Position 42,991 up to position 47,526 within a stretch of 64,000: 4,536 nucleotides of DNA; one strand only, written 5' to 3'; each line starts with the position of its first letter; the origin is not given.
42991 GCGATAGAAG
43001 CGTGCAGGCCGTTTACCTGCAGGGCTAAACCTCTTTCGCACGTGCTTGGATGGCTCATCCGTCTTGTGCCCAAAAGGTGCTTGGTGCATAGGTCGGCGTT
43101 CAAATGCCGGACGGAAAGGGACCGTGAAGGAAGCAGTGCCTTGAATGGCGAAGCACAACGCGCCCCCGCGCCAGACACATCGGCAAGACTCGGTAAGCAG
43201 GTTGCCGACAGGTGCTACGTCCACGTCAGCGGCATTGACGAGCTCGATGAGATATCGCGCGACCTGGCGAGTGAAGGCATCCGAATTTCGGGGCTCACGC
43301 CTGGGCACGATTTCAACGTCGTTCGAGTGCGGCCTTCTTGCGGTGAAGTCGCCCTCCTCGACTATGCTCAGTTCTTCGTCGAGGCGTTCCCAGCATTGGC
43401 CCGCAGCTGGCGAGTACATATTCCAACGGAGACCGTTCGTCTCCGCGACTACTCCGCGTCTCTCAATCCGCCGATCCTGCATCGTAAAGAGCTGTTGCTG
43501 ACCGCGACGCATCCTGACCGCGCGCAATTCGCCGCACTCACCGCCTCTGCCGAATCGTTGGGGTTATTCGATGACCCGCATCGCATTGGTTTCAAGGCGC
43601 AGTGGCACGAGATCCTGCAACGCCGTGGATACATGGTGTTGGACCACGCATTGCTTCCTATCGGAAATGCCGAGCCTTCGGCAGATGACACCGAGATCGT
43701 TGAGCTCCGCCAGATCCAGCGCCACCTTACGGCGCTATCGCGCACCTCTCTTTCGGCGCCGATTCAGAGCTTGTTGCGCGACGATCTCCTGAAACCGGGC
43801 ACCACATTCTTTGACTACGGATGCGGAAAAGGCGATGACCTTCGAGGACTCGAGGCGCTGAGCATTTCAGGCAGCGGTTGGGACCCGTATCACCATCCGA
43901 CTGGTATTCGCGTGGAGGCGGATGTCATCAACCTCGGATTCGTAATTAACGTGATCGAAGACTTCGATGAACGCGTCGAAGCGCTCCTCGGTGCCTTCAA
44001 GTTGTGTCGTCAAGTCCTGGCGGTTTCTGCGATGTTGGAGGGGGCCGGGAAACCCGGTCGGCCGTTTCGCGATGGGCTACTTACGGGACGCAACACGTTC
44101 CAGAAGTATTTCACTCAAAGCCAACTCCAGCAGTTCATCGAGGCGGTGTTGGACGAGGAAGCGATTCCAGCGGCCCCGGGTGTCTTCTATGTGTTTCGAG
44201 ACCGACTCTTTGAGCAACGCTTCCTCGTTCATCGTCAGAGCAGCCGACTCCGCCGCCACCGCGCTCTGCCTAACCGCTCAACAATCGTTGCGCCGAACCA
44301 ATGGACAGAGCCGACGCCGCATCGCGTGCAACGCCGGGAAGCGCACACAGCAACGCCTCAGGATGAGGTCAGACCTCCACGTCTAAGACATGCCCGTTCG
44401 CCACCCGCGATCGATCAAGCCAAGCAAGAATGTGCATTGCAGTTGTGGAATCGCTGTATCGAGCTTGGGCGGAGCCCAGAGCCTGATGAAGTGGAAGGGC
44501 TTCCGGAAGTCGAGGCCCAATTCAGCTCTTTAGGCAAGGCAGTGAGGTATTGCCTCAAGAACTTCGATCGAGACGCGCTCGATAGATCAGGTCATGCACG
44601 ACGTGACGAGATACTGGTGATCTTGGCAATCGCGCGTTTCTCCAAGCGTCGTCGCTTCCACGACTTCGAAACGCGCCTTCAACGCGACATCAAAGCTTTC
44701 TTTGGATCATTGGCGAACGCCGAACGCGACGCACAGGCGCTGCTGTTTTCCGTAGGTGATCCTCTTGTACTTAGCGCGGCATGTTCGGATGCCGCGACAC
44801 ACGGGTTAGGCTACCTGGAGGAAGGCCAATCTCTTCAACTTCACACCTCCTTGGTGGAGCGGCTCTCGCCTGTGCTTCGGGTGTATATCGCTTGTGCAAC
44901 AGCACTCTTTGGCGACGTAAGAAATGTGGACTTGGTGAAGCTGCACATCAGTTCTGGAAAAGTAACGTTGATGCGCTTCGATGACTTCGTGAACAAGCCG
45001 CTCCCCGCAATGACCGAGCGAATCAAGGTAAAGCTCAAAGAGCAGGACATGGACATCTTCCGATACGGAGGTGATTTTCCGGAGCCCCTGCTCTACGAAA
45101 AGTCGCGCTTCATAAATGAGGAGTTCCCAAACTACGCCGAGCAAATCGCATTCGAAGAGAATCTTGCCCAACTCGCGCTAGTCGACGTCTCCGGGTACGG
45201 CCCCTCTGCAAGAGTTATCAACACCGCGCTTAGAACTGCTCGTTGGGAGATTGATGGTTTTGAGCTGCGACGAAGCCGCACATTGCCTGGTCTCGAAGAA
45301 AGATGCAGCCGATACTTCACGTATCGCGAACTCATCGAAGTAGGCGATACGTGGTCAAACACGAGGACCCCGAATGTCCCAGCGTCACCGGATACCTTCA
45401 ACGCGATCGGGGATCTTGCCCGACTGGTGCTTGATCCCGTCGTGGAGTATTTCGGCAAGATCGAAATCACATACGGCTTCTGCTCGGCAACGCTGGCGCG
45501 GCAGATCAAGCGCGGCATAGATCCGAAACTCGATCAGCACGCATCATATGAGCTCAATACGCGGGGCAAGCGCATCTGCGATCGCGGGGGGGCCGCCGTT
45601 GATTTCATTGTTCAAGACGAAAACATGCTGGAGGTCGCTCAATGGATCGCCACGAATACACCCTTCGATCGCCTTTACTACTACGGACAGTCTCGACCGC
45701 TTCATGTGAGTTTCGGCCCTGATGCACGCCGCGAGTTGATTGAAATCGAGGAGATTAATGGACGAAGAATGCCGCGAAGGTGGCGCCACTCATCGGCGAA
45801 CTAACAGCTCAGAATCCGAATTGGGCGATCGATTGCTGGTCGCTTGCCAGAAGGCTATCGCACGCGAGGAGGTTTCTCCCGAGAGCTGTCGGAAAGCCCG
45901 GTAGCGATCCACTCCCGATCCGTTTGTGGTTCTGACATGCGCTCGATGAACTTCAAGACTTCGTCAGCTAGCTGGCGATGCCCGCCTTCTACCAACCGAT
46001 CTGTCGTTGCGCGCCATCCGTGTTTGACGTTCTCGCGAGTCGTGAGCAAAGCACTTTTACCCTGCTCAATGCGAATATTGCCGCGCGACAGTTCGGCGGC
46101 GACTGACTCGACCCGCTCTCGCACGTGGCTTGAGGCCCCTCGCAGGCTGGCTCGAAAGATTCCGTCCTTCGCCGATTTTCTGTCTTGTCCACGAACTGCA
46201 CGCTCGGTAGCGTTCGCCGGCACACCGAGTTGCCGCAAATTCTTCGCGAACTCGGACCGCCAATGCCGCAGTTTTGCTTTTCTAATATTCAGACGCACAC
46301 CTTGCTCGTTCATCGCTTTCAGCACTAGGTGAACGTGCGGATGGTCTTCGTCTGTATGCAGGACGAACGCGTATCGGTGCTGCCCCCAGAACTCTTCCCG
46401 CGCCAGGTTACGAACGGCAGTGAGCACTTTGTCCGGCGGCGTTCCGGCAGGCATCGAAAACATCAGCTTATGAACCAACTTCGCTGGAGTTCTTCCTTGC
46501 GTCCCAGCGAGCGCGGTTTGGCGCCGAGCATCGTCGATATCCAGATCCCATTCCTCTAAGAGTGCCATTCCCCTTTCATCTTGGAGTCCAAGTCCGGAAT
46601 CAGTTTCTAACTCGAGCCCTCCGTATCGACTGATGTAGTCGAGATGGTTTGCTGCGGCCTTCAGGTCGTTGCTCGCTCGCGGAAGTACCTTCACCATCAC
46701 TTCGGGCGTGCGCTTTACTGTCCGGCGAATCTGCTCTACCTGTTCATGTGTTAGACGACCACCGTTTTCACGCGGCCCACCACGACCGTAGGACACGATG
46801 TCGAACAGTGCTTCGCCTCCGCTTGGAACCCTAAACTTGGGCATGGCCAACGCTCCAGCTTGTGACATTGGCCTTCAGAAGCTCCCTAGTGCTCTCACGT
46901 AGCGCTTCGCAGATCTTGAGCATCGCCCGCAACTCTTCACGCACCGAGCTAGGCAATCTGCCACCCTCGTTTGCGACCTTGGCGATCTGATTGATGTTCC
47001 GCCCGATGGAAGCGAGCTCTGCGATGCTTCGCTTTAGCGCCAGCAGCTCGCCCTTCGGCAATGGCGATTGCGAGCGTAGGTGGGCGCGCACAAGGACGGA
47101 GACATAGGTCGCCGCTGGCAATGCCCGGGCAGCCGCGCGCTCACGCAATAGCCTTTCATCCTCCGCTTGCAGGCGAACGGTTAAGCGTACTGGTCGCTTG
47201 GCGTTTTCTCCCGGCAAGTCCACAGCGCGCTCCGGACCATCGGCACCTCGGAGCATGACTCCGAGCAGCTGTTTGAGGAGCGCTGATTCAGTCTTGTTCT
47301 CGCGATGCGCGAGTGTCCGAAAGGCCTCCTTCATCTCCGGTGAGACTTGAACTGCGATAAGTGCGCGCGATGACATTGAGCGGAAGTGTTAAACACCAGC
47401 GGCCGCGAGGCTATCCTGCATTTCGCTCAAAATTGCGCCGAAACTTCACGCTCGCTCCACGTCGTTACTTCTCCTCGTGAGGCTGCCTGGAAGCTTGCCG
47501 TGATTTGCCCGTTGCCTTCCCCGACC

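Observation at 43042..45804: Fusion of a dnd-associated methyltransferase with an M15 zinc-peptidase-like C-terminal domain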

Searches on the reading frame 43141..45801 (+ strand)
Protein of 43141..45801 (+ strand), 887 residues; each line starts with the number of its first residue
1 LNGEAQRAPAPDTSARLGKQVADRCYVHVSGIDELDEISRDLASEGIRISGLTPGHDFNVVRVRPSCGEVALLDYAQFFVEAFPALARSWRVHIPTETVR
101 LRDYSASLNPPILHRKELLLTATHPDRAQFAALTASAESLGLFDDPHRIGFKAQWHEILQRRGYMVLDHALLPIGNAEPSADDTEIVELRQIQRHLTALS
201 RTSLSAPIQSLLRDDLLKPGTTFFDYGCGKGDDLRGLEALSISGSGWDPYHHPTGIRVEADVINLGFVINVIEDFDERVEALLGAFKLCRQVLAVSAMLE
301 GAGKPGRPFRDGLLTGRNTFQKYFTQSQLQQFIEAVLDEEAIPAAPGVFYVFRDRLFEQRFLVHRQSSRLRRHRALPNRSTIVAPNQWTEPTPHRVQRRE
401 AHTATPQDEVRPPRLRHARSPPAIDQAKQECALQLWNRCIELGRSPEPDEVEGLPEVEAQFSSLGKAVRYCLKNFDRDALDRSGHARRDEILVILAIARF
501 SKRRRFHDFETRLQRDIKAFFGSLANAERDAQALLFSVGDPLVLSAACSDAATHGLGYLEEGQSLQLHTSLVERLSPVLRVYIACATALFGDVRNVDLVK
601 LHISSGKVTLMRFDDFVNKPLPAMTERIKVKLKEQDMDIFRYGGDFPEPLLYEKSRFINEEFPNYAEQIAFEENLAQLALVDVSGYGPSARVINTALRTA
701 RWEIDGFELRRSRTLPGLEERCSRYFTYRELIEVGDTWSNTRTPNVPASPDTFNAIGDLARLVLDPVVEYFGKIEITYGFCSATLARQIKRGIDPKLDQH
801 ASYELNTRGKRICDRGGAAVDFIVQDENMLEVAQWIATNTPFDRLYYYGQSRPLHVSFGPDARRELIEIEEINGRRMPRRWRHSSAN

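Call 30: find_related_loci(query=A1, collection=genome_contigs, flank=10000)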
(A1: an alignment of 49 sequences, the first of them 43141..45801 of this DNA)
Query A1 (887 aa) in genome_contigs; peptide patterns used: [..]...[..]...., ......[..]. (x = any residue, [..] = any of these).
599 stretches matched a pattern (row limit reached: there are more); 570 encode a relative of the query (tblastn E <= 1e-3); the best 80 are kept; 80 distinct loci.
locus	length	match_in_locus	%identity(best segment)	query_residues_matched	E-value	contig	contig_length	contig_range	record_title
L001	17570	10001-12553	54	10-878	0e+0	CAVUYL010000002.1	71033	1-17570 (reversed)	MAG: uncultured Gammaproteobacteria bacterium isolate MFD05705.bin.2.86 genome assembly, contig: contig_10620, whole gen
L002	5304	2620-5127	46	18-881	0e+0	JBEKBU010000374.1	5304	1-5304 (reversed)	MAG: Methylomonas sp. isolate SPRUCE 143 SPRUCE_143_374, whole genome shotgun sequence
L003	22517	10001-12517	47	17-882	0e+0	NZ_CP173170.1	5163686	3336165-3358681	Methylotuvimicrobium sp. KM1 chromosome, complete genome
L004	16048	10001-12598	48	9-869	0e+0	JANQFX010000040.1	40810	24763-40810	MAG: Thiohalocapsa sp. isolate PL23b_bin.21 k99_2687492, whole genome shotgun sequence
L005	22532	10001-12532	46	13-883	0e+0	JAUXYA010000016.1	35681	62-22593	MAG: Burkholderiales bacterium isolate C18_concoct.bin.105 C18_k141_278781, whole genome shotgun sequence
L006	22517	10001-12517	46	12-880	0e+0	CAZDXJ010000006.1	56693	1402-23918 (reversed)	MAG TPA_asm: uncultured Methylococcaceae bacterium isolate SRP216583_co2_184 genome assembly, contig: NODE_240_length_56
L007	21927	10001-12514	48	19-879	0e+0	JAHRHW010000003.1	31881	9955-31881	MAG: Candidatus Thiodiazotropha taylori isolate LUC18009_Mgill_PainPondCtena NODE_3_length_31881_cov_5.291146, whole gen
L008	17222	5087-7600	46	17-880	0e+0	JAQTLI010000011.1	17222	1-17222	MAG: Methylobacter sp. isolate STA_13 NODE_6296_length_17222_cov_2.940860_Sandtown_A, whole genome shotgun sequence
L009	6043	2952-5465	46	17-880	0e+0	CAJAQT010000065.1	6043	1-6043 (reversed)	MAG: uncultured Methylococcaceae bacterium isolate Loc080925-5-5m_bin-0663 genome assembly, contig: bin-0663:065/225, wh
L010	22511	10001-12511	46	17-880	0e+0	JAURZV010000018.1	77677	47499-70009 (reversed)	MAG: Methylobacter sp. isolate E6_concoct.bin.28 E6_k141_504496, whole genome shotgun sequence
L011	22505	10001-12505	47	15-880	0e+0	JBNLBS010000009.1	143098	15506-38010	MAG: Methylococcaceae bacterium isolate C2.bin.22.strict NODE_9_length_143098_cov_11.715419, whole genome shotgun sequen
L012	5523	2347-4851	46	17-879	0e+0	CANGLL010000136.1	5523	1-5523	MAG: Methylococcaceae bacterium isolate Jr-7aug17-201 genome assembly, contig: Jr-7aug17-C26726, whole genome shotgun se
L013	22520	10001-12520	47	13-879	0e+0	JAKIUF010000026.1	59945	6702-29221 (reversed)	MAG: Gammaproteobacteria bacterium isolate D100SM.bin.11 NODE_223_length_59945_cov_5.753369, whole genome shotgun sequen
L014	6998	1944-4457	45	17-882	0e+0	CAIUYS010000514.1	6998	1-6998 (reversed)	MAG: uncultured Methylococcaceae bacterium isolate Ja1-D4_bin-692 genome assembly, contig: bin-692:514/711, whole genome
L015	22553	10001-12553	47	15-884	0e+0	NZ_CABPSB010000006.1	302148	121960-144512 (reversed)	Pandoraea anhela strain LMG 31108, whole genome shotgun sequence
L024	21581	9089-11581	46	17-880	0e+0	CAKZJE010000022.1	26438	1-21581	MAG TPA_asm: uncultured Methylomonas sp. isolate ERR2114805_bin.24_CONCOCT_v1.1_MAG genome assembly, contig: ERZ1034363.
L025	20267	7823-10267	48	18-860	0e+0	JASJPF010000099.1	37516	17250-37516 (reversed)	MAG: Thiobacillus sp. isolate MAG_58 NODE_611_length_37516_cov_6.711940, whole genome shotgun sequence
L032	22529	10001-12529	46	15-877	0e+0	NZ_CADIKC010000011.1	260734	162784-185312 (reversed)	Paraburkholderia sediminicola strain LMG 24238 isolate LMG 24238, whole genome shotgun sequence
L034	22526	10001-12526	47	12-879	0e+0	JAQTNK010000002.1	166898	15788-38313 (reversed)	MAG: Rhodocyclaceae bacterium isolate STA_62 NODE_191_length_166898_cov_5.366425_Sandtown_A, whole genome shotgun sequen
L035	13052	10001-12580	46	17-882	0e+0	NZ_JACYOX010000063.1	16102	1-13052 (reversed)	Noviherbaspirillum soli strain SUEMI10 Scaffold61_1, whole genome shotgun sequence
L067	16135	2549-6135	44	14-869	0e+0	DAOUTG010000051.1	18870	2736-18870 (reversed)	MAG TPA_asm: Methylococcaceae bacterium isolate CSMAG_566 CSMAG_566_k127_45260_length_18870_cov_128.3157, whole genome s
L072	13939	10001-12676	45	18-879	0e+0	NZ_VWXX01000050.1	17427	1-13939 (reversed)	Thiohalocapsa marina strain DSM 19078 NODE_50_length_17427_cov_29.4703, whole genome shotgun sequence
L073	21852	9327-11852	45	17-881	0e+0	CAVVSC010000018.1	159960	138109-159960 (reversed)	MAG: uncultured beta proteobacterium isolate MFD02832.bin.1.88 genome assembly, contig: contig_4395, whole genome shotgu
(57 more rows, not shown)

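Call 52: search_protein_families(library=pfam, proteins=[L025:10631-12643:+, L067:8767-12183:+, L034:15516-17663:+, L073:5609-7174:-, L072:3713-4609:-, L035:7431-8273:+, L007:4541-5425:+, L032:12985-14892:+, L024:11937-12578:+], max_evalue=0.001)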
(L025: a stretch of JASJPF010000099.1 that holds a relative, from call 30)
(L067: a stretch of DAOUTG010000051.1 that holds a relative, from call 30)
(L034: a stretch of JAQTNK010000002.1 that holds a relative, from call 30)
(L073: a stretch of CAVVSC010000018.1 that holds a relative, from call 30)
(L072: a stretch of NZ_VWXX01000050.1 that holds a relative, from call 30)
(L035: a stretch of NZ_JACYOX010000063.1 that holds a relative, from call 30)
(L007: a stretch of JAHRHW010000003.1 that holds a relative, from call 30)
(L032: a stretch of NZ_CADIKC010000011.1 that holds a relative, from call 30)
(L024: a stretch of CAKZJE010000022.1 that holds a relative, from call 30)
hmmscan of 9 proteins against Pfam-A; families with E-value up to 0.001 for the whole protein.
L025:10631-12643:+ (670 aa): 5 families
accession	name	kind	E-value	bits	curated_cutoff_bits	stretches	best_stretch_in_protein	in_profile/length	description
PF13476.12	AAA_23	-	2.2e-20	74.6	27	1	5-274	1-194/201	AAA domain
PF02463.25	SMC_N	-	2.2e-12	47.3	40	1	2-604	1-193/220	RecF/RecN/SMC N terminal domain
PF13175.12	AAA_15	-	4.3e-10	40.2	32.1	1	1-421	1-266/374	AAA ATPase domain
PF13555.12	AAA_29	-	1.6e-05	25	27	1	3-54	1-48/61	P-loop containing region of AAA domain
PF13304.12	AAA_21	-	3.8e-05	24.3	27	0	30-52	1-23/304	AAA domain, putative AbiEii toxin, Type IV TA system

L067:8767-12183:+ (1138 aa): 0 families

L034:15516-17663:+ (715 aa): 6 families
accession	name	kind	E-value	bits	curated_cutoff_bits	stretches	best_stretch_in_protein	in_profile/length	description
PF04851.21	ResIII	-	2.8e-22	79.8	22.5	1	263-430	2-164/164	Type III restriction enzyme, res subunit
PF00271.37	Helicase_C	-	4.2e-12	46.7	23.5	1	523-644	2-109/110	Helicase conserved C-terminal domain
PF00270.35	DEAD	-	6.4e-12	46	26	1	266-431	1-163/167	DEAD/DEAH box helicase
PF18766.7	SWI2_SNF2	-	8e-11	42.4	26.7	1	279-488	17-207/221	SWI2/SNF2 ATPase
PF00176.29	SNF2-rel_dom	-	0.00011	21.8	24.9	1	280-336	17-80/290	SNF2-related domain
PF13091.12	PLDc_2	-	0.00063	20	27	0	143-210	78-132/132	PLD-like domain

L073:5609-7174:- (521 aa): 0 families

L072:3713-4609:- (298 aa): 1 family
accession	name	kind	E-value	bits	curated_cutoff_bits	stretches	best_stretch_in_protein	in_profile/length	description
PF13182.11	DUF4007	-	1.6e-73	247.8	27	1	11-295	1-288/288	Protein of unknown function (DUF4007)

L035:7431-8273:+ (280 aa): 1 family
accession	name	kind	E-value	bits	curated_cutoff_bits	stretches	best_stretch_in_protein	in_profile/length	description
PF01507.26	PAPS_reduct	-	1.7e-06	28.6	22.5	1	6-103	2-97/175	Phosphoadenosine phosphosulfate reductase domain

L007:4541-5425:+ (294 aa): 1 family
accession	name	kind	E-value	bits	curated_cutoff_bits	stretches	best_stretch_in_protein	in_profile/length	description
PF13182.11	DUF4007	-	6e-06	26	27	1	62-136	50-117/288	Protein of unknown function (DUF4007)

L032:12985-14892:+ (635 aa): 0 families

L024:11937-12578:+ (213 aa): 7 families
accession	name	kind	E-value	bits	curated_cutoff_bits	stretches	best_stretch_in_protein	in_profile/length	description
PF13489.12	Methyltransf_23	-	6.2e-13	49.2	27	1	46-178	12-148/164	Methyltransferase domain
PF13649.12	Methyltransf_25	-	1.5e-11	45.2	27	1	61-151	2-97/97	Methyltransferase domain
PF08241.18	Methyltransf_11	-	4.6e-10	40.4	21.2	1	61-155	1-95/95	Methyltransferase domain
PF08242.18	Methyltransf_12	-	2.5e-09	38.2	30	1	61-153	1-98/98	Methyltransferase domain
PF13847.12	Methyltransf_31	-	7.8e-09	35.8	27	1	56-164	3-118/145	Methyltransferase domain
PF03848.20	TehB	-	8e-07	29.1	20.4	1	54-151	28-128/193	Tellurite resistance protein TehB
PF05724.17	TPMT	-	0.00016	21.8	26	0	55-165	36-164/218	Thiopurine S-methyltransferase (TPMT)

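Call 79: predict_structure(alignment_id=A1)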
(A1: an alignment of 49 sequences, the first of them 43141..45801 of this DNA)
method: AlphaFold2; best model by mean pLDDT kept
length: 887 residues; sequences in the alignment: 49
mean_pLDDT: 83.7   pTM: 0.74
mean pLDDT of the five models: 83.7, 82.9, 81.8, 80.8, 80.3
residues with pLDDT >= 90: 445; 70-90: 338; 50-70: 18; < 50: 86
segments of 3 or more residues with pLDDT < 50: 1-14, 176-199, 379-422, 884-887
pLDDT, mean of each block of 10 residues (from residue 1): 35 63 90 92 96 95 92 94 93 94 89 92 91 88 80 85 81 55 29 42 80 87 88 86 86 85 89 86 93 90 67 75 86 92 88 89 82 65 36 36 38 39 73 91 92 91 93 88 91 91 78 92 94 95 96 94 94 94 90 90 95 94 94 89 86 93 91 90 83 90 94 94 93 88 90 95 95 91 84 75 88 89 94 94 92 92 87 84 51
secondary structure, 60 per line:
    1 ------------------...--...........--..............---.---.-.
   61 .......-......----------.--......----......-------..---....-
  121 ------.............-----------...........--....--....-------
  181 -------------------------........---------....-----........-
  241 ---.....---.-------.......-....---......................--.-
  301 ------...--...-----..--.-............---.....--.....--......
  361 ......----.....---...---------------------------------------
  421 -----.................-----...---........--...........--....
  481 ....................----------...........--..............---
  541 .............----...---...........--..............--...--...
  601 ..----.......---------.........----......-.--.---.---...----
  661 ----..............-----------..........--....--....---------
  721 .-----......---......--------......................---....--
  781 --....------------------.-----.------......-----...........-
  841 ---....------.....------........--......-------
elements in order (helices of 4 or more, strands of 3 or more residues): E19-21 E24-28 H29-34 H37-50 E60-64 E69-74 E88-93 E98-103 H116-119 H127-139 H152-161 E164-167 E170-173 H206-213 E223-226 H232-239 E244-248 E260-266 H268-271 H275-288 E289-296 E307-309 E312-314 H326-337 E341-345 E348-352 H355-366 H371-375 H426-442 H454-461 H464-474 H477-500 H511-521 H524-537 H541-553 E558-560 E564-568 H569-574 H577-590 E598-602 E607-613 E623-631 E636-641 H665-678 H690-699 E702-705 E708-711 H728-732 H736-741 H750-771 E775-778 H783-786 E818-823 H829-839 E844-847 E854-858 E865-872 E875-880

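Call 81: fold_search(model_id=the predicted structure, library=pdb)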
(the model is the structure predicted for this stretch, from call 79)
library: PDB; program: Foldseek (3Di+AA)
matches with E <= 10: 947; with E <= 0.001: 10
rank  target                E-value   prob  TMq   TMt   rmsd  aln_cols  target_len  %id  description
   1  3h2b_B                1.2e-04  1.00  0.14  0.53   5.5       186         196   14  Crystal structure of the SAM-dependent methyltransferase cg3271 from Corynebacterium glutamicum in complex with S-aden (released 2009-04-28)
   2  5icg                  3.7e-04  1.00  0.13  0.33   6.0       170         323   16  Crystal structure of apo (S)-norcoclaurine 6-O-methyltransferase (released 2016-06-08)
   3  4hh4_A                4.5e-04  1.00  0.13  0.42   7.7       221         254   10  Structure of the CcbJ Methyltransferase from Streptomyces caelestis (released 2013-10-30)
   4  4hgy_E                6.5e-04  1.00  0.12  0.40   8.5       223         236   11  Structure of the CcbJ Methyltransferase from Streptomyces caelestis (released 2013-10-30)
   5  4hgy_B                7.2e-04  1.00  0.12  0.41   8.6       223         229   11  Structure of the CcbJ Methyltransferase from Streptomyces caelestis (released 2013-10-30)
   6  4hgz_A                8.0e-04  1.00  0.13  0.45   8.0       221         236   10  Structure of the CcbJ Methyltransferase from Streptomyces caelestis (released 2013-10-30)
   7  4hh4_C                8.4e-04  1.00  0.13  0.41   8.1       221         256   10  Structure of the CcbJ Methyltransferase from Streptomyces caelestis (released 2013-10-30)
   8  3h2b_A                9.4e-04  1.00  0.14  0.54   5.3       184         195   15  Crystal structure of the SAM-dependent methyltransferase cg3271 from Corynebacterium glutamicum in complex with S-aden (released 2009-04-28)
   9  5cm2_Z                9.9e-04  1.00  0.13  0.51   8.3       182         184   13  Structure of Y. lipolytica Trm9-Trm112 complex, a methyltransferase modifying U34 in the anticodon loop of some tRNAs (released 2015-10-21)
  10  7wzg_B                9.9e-04  1.00  0.13  0.42   8.6       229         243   14  Cypemycin N-terminal methyltransferase CypM (released 2023-02-22)
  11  4hh4_B                1.1e-03  1.00  0.12  0.39   8.5       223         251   11  Structure of the CcbJ Methyltransferase from Streptomyces caelestis (released 2013-10-30)
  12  6uk5_B                1.2e-03  1.00  0.14  0.46   9.0       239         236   11  Structure of SAM bound CalS10, an amino pentose methyltransferase from Micromonospora echinaspora involved in calichea (released 2020-10-07)
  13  5gwx                  1.2e-03  1.00  0.13  0.39   6.6       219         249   13  Crystal structure of glycine sarcosine N-methyltransferase from Methanohalophilus portucalensis in complex with S-adenos (released 2016-11-23)
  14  4hgy_C                1.2e-03  1.00  0.12  0.40   8.6       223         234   11  Structure of the CcbJ Methyltransferase from Streptomyces caelestis (released 2013-10-30)
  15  5ufm_A                1.2e-03  1.00  0.14  0.49   5.1       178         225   15  Crystal structure of Burkholderia thailandensis 1,6-didemethyltoxoflavin-N1-methyltransferase with bound 1,6-didemethy (released 2017-12-13)
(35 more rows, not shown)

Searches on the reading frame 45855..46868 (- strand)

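Call 6: search_protein_families(library=pfam, proteins=[window:45855-46868:-], max_evalue=0.01)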
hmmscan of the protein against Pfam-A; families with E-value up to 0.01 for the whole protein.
window:45855-46868:- (337 aa): 2 families
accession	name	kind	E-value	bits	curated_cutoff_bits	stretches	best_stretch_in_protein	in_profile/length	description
PF03432.20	Relaxase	-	3.4e-12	47.2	24.6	1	112-205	24-121/132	MobA/VirD2-like, nuclease domain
PF01076.25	Mob_Pre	-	0.00019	21.8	25.5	1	155-216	110-175/196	Plasmid recombination enzyme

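Call 8: search_protein_families(library=ncbifam, proteins=[window:45855-46868:-], max_evalue=0.001)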
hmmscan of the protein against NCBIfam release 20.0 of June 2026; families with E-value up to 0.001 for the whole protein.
window:45855-46868:- (337 aa): 4 families
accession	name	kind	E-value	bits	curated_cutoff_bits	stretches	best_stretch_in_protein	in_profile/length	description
NF041450.1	MobP1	subfamily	5.6e-30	104.8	200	1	42-228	35-215/321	MobP1 family relaxase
NF010437.0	PRK13863.1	equivalog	2.9e-07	30.4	623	1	131-228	81-188/446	T-DNA border endonuclease VirD2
NF041499.3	MobP3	subfamily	7.8e-05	22.4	150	1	169-303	140-277/315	MobP3 family relaxase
NF041497.1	MobV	equivalog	0.00037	20.7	100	1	161-216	116-176/187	MobV family relaxase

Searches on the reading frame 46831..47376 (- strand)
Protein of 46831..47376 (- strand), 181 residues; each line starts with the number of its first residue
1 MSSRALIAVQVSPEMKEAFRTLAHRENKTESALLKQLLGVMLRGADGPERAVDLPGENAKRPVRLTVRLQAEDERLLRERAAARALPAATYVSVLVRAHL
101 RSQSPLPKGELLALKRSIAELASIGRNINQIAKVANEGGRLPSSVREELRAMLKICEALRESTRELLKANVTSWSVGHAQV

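Call 6: search_protein_families(library=pfam, proteins=[window:46831-47376:-], max_evalue=0.01)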
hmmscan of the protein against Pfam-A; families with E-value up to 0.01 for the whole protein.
window:46831-47376:- (181 aa): 3 families
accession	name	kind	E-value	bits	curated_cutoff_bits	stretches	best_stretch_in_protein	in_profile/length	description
PF05713.17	MobC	-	1.7e-06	28.8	23.2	1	118-156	1-38/45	Bacterial mobilisation protein (MobC)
PF21983.2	NikA-like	-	2e-06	28.2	27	1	60-134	2-71/72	Mobilization protein NikA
PF19807.5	DUF6290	-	0.0084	16.7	27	0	65-91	4-30/72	Family of unknown function (DUF6290)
